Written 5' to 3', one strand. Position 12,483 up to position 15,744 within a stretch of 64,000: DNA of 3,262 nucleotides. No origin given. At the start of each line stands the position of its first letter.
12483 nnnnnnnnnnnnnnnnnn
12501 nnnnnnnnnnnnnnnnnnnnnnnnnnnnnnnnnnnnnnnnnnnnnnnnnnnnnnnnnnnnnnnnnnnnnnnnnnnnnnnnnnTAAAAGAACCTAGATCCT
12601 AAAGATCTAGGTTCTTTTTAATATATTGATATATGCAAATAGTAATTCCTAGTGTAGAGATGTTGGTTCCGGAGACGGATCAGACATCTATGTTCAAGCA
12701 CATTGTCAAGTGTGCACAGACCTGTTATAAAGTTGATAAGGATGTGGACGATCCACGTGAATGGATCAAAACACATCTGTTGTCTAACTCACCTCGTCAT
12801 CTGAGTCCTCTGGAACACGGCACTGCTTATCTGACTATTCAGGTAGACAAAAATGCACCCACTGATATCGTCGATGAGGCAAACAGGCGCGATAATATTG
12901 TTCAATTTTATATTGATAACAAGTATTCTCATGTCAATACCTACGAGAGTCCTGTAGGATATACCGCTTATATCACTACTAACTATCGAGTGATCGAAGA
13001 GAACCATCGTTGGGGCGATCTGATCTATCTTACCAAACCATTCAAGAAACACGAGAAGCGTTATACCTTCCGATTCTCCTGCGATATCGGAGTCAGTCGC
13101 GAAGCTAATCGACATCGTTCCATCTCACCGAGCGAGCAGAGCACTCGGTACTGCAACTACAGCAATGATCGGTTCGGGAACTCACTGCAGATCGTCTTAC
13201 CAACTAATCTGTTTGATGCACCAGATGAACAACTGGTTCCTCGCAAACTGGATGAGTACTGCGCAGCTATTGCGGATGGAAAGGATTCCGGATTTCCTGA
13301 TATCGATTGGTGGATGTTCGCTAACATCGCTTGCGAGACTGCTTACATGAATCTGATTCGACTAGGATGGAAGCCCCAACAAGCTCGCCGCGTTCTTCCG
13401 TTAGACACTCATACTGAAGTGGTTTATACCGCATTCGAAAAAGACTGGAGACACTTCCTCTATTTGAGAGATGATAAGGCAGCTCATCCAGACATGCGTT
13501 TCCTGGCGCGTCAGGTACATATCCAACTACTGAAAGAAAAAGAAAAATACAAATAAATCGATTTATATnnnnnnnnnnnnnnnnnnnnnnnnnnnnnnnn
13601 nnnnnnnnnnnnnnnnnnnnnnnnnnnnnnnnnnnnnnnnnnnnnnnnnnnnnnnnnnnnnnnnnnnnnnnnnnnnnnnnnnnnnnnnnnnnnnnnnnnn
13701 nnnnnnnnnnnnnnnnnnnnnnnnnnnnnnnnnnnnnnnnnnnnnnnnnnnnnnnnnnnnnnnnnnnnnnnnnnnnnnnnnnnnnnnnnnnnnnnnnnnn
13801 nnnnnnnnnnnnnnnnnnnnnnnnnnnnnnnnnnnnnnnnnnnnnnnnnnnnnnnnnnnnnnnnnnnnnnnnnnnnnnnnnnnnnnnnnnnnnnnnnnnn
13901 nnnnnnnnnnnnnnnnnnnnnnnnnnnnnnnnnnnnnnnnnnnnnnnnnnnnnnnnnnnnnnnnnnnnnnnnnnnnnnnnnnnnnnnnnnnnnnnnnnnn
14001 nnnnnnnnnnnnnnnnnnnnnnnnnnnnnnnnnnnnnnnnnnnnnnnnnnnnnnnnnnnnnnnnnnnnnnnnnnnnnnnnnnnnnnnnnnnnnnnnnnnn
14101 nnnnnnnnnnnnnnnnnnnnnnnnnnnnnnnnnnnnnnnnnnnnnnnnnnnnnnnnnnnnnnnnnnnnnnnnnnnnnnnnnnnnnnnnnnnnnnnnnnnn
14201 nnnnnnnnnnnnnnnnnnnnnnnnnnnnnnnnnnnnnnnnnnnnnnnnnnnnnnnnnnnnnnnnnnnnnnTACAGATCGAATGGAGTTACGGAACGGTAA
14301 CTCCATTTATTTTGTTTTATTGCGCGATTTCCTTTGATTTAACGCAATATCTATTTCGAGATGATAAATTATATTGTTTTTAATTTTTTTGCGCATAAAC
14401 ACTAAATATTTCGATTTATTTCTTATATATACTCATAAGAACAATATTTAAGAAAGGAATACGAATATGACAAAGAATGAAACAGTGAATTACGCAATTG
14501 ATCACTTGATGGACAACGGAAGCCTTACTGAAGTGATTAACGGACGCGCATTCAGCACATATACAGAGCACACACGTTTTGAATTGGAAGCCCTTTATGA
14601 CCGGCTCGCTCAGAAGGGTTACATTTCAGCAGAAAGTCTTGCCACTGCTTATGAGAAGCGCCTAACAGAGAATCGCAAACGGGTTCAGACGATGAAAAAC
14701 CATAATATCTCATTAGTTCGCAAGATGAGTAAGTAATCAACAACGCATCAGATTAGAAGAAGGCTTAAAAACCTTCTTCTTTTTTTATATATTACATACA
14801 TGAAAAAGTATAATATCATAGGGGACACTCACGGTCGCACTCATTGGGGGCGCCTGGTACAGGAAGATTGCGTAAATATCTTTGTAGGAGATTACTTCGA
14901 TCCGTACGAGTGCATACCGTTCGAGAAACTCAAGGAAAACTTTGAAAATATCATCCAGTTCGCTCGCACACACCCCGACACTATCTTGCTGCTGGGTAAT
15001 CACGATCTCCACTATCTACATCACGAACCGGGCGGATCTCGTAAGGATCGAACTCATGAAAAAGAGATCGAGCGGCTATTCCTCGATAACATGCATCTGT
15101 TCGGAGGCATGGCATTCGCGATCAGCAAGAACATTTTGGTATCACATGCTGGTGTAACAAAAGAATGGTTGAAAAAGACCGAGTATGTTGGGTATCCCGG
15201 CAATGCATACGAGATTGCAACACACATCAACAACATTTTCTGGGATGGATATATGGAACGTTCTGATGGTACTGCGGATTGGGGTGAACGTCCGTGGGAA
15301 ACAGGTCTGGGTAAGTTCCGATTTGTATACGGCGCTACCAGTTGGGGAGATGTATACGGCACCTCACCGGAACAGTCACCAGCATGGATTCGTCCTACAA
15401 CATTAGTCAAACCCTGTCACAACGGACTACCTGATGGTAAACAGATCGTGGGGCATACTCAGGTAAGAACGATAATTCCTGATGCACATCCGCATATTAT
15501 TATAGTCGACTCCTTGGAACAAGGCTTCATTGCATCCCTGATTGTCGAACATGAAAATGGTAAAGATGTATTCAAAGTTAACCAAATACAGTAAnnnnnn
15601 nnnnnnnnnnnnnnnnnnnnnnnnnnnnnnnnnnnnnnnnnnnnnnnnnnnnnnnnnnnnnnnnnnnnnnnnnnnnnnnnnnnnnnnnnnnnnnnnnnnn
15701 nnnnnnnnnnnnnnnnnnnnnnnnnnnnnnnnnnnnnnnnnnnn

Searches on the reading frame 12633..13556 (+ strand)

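Call 12: search_protein_families(library=phrogs, proteins=[window:12633-13556:+], max_evalue=0.00001)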
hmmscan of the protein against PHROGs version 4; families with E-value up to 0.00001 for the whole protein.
window:12633-13556:+ (307 aa): 2 families
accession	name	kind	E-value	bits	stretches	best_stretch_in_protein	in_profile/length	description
phrog_85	-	DNA, RNA and nucleotide metabolism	2.9e-24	86.6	1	144-299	432-572/866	thymidylate synthase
phrog_10644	-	DNA, RNA and nucleotide metabolism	3.1e-06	28.4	0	234-297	78-141/160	thymidylate synthase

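Call 80: search_protein_families(library=pfam, proteins=[window:12633-13556:+], max_evalue=0.001)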
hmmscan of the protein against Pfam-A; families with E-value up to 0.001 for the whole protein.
window:12633-13556:+ (307 aa): 1 family
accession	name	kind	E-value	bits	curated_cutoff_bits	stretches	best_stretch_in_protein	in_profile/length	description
PF02511.20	Thy1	-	6.7e-25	88.4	24.8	1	144-297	59-183/191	Thymidylate synthase complementing protein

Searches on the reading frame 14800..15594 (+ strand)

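Call 12: search_protein_families(library=phrogs, proteins=[window:14800-15594:+], max_evalue=0.00001)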
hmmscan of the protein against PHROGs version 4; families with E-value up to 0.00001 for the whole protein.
window:14800-15594:+ (264 aa): 0 families

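Call 79: search_protein_families(library=pfam, proteins=[window:14800-15594:+], max_evalue=0.001)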
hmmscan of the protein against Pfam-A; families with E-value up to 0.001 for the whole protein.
window:14800-15594:+ (264 aa): 1 family
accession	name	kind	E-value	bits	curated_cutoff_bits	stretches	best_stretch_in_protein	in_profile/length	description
PF00149.33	Metallophos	-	1.6e-06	29.2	21.5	1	6-126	5-142/191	Calcineurin-like phosphoesterase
